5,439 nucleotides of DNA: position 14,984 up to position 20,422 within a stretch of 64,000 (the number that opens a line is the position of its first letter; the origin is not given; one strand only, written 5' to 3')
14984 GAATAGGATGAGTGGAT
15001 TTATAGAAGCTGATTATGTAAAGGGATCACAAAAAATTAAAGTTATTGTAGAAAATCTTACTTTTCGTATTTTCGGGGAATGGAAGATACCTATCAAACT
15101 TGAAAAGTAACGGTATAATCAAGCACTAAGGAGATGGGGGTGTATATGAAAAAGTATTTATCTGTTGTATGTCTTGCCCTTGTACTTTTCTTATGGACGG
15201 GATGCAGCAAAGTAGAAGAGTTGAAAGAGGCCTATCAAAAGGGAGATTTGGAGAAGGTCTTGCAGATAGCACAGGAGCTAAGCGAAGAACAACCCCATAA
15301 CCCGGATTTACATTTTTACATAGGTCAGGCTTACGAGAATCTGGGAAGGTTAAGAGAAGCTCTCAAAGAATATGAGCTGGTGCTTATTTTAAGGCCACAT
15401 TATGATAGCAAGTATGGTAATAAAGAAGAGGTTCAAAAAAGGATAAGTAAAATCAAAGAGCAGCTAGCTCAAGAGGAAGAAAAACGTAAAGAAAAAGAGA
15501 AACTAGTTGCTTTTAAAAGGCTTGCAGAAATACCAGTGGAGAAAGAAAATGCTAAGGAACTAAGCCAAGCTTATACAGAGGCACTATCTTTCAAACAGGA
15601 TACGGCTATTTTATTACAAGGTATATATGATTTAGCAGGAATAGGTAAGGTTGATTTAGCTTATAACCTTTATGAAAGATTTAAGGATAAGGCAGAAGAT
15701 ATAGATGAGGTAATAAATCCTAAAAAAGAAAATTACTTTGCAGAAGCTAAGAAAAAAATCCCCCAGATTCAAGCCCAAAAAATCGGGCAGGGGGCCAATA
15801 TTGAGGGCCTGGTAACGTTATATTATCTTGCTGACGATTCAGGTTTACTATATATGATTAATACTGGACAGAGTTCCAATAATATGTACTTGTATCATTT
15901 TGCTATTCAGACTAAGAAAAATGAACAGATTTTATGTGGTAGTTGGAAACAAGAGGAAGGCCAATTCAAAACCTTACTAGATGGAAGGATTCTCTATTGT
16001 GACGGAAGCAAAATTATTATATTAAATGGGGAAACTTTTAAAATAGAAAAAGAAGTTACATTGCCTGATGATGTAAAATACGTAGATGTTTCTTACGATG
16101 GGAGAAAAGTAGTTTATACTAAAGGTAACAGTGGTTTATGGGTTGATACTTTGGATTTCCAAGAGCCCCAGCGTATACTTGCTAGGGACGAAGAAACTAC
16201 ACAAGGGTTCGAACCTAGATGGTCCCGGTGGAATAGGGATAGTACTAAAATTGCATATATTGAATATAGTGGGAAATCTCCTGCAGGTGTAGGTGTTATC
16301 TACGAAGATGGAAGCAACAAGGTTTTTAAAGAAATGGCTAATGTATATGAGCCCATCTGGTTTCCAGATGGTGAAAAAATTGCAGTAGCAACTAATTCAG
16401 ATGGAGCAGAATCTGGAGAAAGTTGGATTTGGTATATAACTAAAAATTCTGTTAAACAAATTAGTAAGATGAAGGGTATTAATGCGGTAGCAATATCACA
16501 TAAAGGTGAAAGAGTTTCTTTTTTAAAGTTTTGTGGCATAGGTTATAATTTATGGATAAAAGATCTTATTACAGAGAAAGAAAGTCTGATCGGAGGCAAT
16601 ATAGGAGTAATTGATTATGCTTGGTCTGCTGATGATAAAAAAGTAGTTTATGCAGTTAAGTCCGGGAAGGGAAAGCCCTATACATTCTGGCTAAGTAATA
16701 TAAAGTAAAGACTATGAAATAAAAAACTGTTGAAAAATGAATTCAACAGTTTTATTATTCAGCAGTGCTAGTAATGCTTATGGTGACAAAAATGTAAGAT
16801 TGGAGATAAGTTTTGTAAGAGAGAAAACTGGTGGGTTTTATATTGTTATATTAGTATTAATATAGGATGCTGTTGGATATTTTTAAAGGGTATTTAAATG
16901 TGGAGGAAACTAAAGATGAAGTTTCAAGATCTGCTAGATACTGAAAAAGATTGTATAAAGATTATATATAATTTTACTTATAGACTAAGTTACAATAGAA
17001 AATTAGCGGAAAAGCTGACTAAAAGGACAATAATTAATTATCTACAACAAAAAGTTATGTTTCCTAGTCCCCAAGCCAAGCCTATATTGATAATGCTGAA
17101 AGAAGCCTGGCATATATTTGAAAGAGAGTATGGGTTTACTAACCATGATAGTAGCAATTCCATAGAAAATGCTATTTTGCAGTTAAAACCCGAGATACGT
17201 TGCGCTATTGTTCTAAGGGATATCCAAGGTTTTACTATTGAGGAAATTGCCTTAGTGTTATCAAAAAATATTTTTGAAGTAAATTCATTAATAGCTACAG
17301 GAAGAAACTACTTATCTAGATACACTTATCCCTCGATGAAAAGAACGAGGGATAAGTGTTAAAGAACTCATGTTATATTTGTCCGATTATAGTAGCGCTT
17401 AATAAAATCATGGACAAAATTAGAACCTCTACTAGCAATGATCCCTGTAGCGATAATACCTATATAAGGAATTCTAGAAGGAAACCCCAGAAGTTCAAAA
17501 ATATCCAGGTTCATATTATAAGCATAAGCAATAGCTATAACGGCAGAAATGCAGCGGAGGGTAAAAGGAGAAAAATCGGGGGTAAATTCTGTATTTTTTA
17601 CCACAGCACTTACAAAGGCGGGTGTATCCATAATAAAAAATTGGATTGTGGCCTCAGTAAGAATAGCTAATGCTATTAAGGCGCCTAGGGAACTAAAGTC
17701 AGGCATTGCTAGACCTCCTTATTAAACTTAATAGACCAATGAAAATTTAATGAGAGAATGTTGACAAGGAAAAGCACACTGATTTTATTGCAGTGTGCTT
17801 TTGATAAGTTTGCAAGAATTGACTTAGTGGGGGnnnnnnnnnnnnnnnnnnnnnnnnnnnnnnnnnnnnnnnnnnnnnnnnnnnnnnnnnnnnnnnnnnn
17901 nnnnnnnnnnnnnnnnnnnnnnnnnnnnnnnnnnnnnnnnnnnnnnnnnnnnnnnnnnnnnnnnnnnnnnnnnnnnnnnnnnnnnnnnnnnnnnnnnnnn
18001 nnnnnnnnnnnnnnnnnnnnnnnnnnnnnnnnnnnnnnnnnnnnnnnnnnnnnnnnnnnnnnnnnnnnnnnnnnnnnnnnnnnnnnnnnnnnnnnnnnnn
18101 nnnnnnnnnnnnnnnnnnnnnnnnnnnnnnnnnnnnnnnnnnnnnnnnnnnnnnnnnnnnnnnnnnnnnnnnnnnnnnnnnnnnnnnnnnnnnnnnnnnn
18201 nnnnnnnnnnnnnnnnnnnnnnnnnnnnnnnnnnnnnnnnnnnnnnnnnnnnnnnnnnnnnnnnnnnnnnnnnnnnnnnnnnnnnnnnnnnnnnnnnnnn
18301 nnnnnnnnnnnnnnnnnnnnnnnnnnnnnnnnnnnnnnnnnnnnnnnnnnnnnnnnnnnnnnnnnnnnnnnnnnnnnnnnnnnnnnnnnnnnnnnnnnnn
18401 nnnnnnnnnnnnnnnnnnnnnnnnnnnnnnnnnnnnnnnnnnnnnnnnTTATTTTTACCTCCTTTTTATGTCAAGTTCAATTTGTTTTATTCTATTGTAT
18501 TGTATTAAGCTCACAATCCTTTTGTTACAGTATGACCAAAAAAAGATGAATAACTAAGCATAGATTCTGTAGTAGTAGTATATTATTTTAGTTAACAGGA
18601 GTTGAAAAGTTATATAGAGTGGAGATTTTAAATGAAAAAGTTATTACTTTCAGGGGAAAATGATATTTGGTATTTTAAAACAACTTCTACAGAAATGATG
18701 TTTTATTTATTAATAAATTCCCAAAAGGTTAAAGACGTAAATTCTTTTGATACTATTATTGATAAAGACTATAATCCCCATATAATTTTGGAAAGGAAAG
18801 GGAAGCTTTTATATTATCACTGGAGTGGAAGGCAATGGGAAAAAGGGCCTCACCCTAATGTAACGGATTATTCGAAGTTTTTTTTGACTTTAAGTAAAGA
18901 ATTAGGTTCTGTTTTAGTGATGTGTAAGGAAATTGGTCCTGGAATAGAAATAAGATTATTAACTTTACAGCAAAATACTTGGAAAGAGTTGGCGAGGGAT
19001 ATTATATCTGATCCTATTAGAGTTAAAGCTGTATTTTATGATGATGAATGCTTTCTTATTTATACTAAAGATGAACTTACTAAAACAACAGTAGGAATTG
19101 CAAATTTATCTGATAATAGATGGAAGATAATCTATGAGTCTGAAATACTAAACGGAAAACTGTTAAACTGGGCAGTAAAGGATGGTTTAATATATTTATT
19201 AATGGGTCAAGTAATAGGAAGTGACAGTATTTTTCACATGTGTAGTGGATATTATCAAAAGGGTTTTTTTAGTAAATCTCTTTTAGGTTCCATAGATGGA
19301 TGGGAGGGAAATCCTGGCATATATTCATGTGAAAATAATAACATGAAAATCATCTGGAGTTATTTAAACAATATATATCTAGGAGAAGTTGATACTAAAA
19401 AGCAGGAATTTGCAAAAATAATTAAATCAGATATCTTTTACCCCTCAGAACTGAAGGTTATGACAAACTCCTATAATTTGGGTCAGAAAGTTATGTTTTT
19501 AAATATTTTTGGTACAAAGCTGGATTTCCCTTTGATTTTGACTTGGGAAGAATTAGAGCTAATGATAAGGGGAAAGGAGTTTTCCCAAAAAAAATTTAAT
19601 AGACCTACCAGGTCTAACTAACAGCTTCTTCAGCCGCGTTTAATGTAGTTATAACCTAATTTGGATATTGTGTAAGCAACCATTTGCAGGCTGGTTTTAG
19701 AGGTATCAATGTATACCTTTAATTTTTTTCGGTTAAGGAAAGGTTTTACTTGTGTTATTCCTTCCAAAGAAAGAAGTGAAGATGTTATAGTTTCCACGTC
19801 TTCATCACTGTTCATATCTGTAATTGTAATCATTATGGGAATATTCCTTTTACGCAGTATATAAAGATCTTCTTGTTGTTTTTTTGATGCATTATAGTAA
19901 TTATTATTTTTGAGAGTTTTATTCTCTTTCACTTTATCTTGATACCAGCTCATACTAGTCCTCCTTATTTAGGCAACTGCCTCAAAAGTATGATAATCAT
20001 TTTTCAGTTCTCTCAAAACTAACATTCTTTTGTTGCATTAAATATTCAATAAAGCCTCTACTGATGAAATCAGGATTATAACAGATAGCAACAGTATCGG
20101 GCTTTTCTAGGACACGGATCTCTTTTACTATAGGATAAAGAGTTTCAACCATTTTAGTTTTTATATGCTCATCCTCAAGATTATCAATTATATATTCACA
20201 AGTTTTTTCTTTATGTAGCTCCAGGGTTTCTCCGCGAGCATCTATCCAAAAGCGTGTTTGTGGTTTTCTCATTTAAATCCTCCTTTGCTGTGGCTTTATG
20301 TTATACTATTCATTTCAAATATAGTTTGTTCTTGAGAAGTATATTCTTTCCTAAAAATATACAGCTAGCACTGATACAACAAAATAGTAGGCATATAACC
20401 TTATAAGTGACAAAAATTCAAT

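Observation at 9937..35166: ~25-kb insertion between ylmC and ylmD relative to the B. subtilis sigG-ylm-divIVA synteny, most of it looking like a spore-surface island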

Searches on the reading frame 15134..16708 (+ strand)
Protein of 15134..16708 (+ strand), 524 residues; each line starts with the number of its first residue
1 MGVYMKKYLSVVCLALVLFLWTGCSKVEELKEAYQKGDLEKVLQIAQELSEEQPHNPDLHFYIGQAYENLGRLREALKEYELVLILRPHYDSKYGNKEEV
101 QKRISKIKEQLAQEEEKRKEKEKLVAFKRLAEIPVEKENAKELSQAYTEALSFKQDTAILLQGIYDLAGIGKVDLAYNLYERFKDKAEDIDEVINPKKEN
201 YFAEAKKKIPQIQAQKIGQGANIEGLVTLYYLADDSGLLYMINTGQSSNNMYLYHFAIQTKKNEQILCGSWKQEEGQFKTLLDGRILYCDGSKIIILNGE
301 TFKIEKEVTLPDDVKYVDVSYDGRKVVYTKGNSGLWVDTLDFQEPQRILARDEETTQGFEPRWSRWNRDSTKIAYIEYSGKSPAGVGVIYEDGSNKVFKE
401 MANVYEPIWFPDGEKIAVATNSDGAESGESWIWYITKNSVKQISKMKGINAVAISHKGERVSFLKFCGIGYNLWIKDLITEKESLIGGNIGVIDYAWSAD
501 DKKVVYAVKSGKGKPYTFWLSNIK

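Call 4: search_protein_families(library=pfam, proteins=[window:15134-16708:+], max_evalue=0.01)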
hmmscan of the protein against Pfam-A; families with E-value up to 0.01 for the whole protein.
window:15134-16708:+ (524 aa): 8 families
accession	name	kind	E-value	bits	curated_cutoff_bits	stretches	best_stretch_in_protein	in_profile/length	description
PF07719.23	TPR_2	-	5.5e-06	26.5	27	1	57-89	1-33/34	Tetratricopeptide repeat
PF14559.12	TPR_19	-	1.1e-05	26.1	25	1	34-86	2-54/68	Tetratricopeptide repeat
PF00515.34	TPR_1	-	0.00075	19.7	27.8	1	58-90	2-34/34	Tetratricopeptide repeat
PF13432.12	TPR_16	-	0.0013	19.6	32.7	1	32-88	6-62/65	Tetratricopeptide repeat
PF13431.12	TPR_17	-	0.0043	17.7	24.4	0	48-77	4-33/34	Tetratricopeptide repeat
PF03704.23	BTAD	-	0.0058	17.4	22.1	0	32-83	71-122/146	Bacterial transcriptional activator domain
PF13181.12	TPR_8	-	0.0073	16.8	25.7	0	63-88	7-32/34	Tetratricopeptide repeat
PF13371.12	TPR_9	-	0.0082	16.6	35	0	35-89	7-61/73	Tetratricopeptide repeat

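Call 9: search_protein_families(library=ncbifam, proteins=[window:15134-16708:+], max_evalue=0.1)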
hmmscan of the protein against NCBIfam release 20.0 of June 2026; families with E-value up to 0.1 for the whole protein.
window:15134-16708:+ (524 aa): 13 families
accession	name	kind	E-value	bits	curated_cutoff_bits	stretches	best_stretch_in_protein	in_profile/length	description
TIGR02800.1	propeller_TolB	equivalog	8.6e-09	34.8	343.15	1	330-451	168-282/418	Tol-Pal system beta propeller repeat protein TolB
TIGR02917.1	PEP_TPR_lipo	equivalog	6.1e-07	27.7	312.2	1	35-89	443-497/899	XrtA/PEP-CTERM system TPR-repeat protein PrsT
NF033523.0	lasso_peptidase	equivalog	3.8e-05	22.7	400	0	359-426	88-156/638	Atxe2 family lasso peptide isopeptidase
NF053518.1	DipepPtdsDpp5Prph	equivalog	6e-05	21.7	900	1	387-465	45-124/655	dipeptidyl-peptidase Dpp5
NF040959.1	MamA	equivalog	0.00014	21.4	200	1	32-89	46-103/204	magnetosome protein MamA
NF053607.1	CHU_0125_OmpA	equivalog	0.00024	19.8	620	1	5-123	1-122/639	CHU_0125 family OmpA-like outer membrane integrity protein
NF047507.1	TPR_BatC_Lepto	exception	0.00055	19.5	175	1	32-123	67-162/214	TPR repeat-containing protein BatC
NF002183.0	PRK01029.1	equivalog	0.0037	16.4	405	0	344-443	271-366/429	Tol-Pal system protein TolB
NF040561.1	PrimPol_Msp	equivalog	0.0054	15.3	200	1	35-148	3-116/515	CRISPR-associated primase-polymerase type A1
NF033762.1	social_mot_Tgl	equivalog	0.0065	15.8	225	1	32-105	40-114/252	social motility TPR repeat lipoprotein Tgl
NF009985.0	PRK13451.1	equivalog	0.04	14.1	112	0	272-303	50-81/101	F0F1 ATP synthase subunit epsilon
NF052415.1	T3SS_chap_SctY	equivalog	0.053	14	70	0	35-79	52-99/106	type III secretion apparatus assembly chaperone SctY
TIGR02552.1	LcrH_SycD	equivalog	0.095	12.4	104.8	0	44-90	39-118/136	SycD/LcrH family type III secretion system chaperone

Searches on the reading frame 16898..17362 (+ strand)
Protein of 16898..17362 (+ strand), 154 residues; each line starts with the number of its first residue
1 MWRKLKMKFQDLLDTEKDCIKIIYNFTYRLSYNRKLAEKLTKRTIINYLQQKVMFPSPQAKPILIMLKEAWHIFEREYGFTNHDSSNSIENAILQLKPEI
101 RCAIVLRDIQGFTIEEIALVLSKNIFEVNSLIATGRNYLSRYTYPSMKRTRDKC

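Call 4: search_protein_families(library=pfam, proteins=[window:16898-17362:+], max_evalue=0.01)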
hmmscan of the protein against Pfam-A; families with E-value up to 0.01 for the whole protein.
window:16898-17362:+ (154 aa): 1 family
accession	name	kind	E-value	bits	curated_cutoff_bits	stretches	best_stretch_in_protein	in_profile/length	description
PF08281.18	Sigma70_r4_2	-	7.3e-07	29.2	25.7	1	87-136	2-51/54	Sigma-70, region 4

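Call 9: search_protein_families(library=ncbifam, proteins=[window:16898-17362:+], max_evalue=0.1)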
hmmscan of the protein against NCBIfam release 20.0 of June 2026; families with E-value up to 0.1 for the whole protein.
window:16898-17362:+ (154 aa): 40 families (the best 25 are shown)
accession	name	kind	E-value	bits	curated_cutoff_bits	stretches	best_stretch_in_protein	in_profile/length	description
NF007229.0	PRK09647.1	equivalog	1.2e-11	44.4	265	1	82-143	141-202/220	RNA polymerase sigma factor SigE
TIGR02950.1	SigM_subfam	subfamily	3.5e-07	30.2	147.95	1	77-140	92-155/159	RNA polymerase sigma factor, SigM family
NF007223.0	PRK09641.1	equivalog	1.4e-06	28.3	209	1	82-141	123-182/187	RNA polymerase sigma factor SigW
NF007216.0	PRK09638.1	equivalog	2e-06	27.7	194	1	80-138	112-169/180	RNA polymerase sigma factor SigY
NF007225.0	PRK09643.1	equivalog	2e-06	27.7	190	1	80-142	119-181/204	RNA polymerase sigma factor SigM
NF009170.0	PRK12517.1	subfamily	6e-06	25.8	197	1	83-140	116-173/188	RNA polymerase sigma factor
NF009176.0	PRK12524.1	equivalog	1.8e-05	24.6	264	1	81-140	122-181/196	RNA polymerase sigma factor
NF058625.1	sigma_PG0214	equivalog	3e-05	23.8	130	1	80-139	98-157/170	GFO_1088 family ECF-type sigma factor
TIGR02948.1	SigW_bacill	equivalog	3.1e-05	24.1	243.1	1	85-141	126-182/187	RNA polymerase sigma factor SigW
TIGR02954.1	Sig70_famx3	hypoth_equivalog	5.4e-05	23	188.5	1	64-139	89-163/170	RNA polymerase sigma-70 factor, TIGR02954 family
TIGR02939.1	RpoE_Sigma70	equivalog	0.00013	22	236.15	1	84-142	127-185/190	RNA polymerase sigma factor RpoE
NF007226.0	PRK09644.1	equivalog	0.0002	21.5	199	1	82-141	96-155/166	RNA polymerase sigma factor SigM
NF006623.1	PRK09191.1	subfamily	0.00023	21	240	1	42-141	32-134/258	PhyR family response regulator anti-anti-sigma factor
NF004113.0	PRK05602.1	equivalog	0.00035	20.2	208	1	81-140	139-198/211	RNA polymerase sigma factor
TIGR02984.1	Sig-70_plancto1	subfamily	0.0004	20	183.75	1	81-130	126-175/189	RNA polymerase sigma-70 factor, Planctomycetaceae-specific subfamily 1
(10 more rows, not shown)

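Call 46: search_protein_families(library=phrogs, proteins=[window:16898-17362:+], max_evalue=0.01)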
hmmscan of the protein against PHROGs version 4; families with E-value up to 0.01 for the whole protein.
window:16898-17362:+ (154 aa): 1 family
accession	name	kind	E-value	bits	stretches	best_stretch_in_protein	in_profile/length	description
phrog_1740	-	transcription regulation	0.0026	17.3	1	1-138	94-211/567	RNA polymerase sigma factor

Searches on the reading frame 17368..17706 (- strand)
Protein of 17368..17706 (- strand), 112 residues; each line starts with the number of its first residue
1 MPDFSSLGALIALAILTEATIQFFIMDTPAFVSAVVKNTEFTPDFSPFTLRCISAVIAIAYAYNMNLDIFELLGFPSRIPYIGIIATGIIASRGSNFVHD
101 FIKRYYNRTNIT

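Call 4: search_protein_families(library=pfam, proteins=[window:17368-17706:-], max_evalue=0.01)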
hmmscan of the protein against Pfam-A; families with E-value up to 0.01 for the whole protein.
window:17368-17706:- (112 aa): 0 families

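Call 9: search_protein_families(library=ncbifam, proteins=[window:17368-17706:-], max_evalue=0.1)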
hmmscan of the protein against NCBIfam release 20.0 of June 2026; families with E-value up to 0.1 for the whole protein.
window:17368-17706:- (112 aa): 0 families

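Call 46: search_protein_families(library=phrogs, proteins=[window:17368-17706:-], max_evalue=0.01)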
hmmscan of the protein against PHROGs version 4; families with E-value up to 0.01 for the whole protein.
window:17368-17706:- (112 aa): 1 family
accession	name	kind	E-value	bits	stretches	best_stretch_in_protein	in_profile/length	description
phrog_20258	-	unknown function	3.5e-11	44.2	1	42-104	27-87/99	-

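Call 47: search_protein_families(library=pfam, proteins=[window:17368-17706:-], max_evalue=10)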
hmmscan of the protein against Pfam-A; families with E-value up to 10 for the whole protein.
window:17368-17706:- (112 aa): 1 family
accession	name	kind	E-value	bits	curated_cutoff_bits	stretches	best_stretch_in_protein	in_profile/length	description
PF16079.10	Phage_holin_5_2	-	0.034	14.8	29.2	1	32-104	8-75/76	Phage holin family Hol44, in holin superfamily V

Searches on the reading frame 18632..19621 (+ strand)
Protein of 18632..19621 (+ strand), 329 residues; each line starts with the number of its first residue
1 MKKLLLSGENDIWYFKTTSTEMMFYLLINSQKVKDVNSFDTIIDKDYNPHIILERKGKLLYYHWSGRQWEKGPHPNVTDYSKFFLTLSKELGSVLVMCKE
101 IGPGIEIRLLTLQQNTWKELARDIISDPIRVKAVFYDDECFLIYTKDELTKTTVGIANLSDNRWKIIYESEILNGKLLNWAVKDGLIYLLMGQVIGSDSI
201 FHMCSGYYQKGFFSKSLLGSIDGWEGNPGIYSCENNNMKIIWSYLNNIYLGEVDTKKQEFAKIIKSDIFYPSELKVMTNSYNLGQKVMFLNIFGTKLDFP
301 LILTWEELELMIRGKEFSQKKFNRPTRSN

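Call 4: search_protein_families(library=pfam, proteins=[window:18632-19621:+], max_evalue=0.01)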
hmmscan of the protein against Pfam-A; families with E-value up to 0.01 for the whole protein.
window:18632-19621:+ (329 aa): 0 families

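Call 9: search_protein_families(library=ncbifam, proteins=[window:18632-19621:+], max_evalue=0.1)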
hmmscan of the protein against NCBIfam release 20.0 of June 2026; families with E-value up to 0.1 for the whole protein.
window:18632-19621:+ (329 aa): 0 families

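Call 46: search_protein_families(library=phrogs, proteins=[window:18632-19621:+], max_evalue=0.01)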
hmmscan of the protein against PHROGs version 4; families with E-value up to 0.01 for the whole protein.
window:18632-19621:+ (329 aa): 0 families

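Call 47: search_protein_families(library=pfam, proteins=[window:18632-19621:+], max_evalue=10)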
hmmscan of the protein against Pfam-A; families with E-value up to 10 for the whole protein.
window:18632-19621:+ (329 aa): 1 family
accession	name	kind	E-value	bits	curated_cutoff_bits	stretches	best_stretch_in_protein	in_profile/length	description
PF06309.17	Torsin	-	0.12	12.9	27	1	186-227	23-64/127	Torsin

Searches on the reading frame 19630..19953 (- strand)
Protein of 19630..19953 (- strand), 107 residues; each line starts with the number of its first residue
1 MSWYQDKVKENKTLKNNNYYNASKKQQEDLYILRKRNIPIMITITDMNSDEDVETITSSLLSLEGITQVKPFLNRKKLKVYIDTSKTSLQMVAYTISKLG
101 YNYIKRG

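Call 5: search_protein_families(library=pfam, proteins=[window:19630-19953:-], max_evalue=0.01)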
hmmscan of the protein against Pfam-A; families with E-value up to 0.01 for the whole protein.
window:19630-19953:- (107 aa): 1 family
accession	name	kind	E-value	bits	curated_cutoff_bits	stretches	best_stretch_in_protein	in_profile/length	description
PF00403.32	HMA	-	0.00081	20.2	24.8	1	44-101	4-61/62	Heavy-metal-associated domain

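Call 9: search_protein_families(library=ncbifam, proteins=[window:19630-19953:-], max_evalue=0.1)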
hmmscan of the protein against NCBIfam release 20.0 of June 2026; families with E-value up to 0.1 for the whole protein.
window:19630-19953:- (107 aa): 9 families
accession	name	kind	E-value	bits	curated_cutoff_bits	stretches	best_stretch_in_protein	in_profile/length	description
NF033795.1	chaper_CopZ_Bs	exception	2.3e-06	27.7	91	1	42-102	4-64/66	copper chaperone CopZ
NF033556.1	MerTP_fusion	equivalog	1.2e-05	25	180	1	24-102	105-184/186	mercuric transport protein MerTP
NF033794.2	chaper_CopZ_Eh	exception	9.8e-05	22.4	95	1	42-102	4-64/68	copper chaperone CopZ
TIGR00003.1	TIGR00003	subfamily_domain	0.0017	18.5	62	1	45-102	7-64/66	copper ion binding protein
NF047536.1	Cu_chaper_CsoZ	equivalog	0.0053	17.1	77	1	41-101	4-63/66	putative copper chaperone CsoZ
NF003646.0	PRK05286.1-4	equivalog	0.023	13.5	457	1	20-78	194-254/341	quinone-dependent dihydroorotate dehydrogenase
NF009892.0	PRK13351.1-3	equivalog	0.024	13.1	640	1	29-76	117-162/623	elongation factor G-like protein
NF033553.1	MerP_Gpos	exception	0.082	12.8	110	1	60-102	66-110/112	mercury resistance system substrate-binding protein MerP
NF008262.1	PRK11033.1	equivalog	0.09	11.2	1005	1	18-103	23-104/731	zinc/cadmium/mercury/lead-transporting ATPase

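Call 46: search_protein_families(library=phrogs, proteins=[window:19630-19953:-], max_evalue=0.01)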
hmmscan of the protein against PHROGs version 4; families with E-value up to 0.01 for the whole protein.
window:19630-19953:- (107 aa): 0 families

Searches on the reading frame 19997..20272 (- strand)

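Call 5: search_protein_families(library=pfam, proteins=[window:19997-20272:-], max_evalue=0.01)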
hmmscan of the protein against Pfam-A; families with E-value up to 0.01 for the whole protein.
window:19997-20272:- (91 aa): 0 families

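Call 9: search_protein_families(library=ncbifam, proteins=[window:19997-20272:-], max_evalue=0.1)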
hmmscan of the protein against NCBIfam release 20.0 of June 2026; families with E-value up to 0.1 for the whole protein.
window:19997-20272:- (91 aa): 0 families

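Call 46: search_protein_families(library=phrogs, proteins=[window:19997-20272:-], max_evalue=0.01)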
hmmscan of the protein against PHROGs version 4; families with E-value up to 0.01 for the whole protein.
window:19997-20272:- (91 aa): 0 families

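Call 47: search_protein_families(library=pfam, proteins=[window:19997-20272:-], max_evalue=10)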
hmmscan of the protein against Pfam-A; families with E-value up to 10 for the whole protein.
window:19997-20272:- (91 aa): 1 family
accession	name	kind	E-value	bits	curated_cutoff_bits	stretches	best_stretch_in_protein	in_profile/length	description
PF24534.1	HMA_PCA1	-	0.13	12.4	24.5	1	37-70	16-48/68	PCA1 HMA heavy metal-associated domain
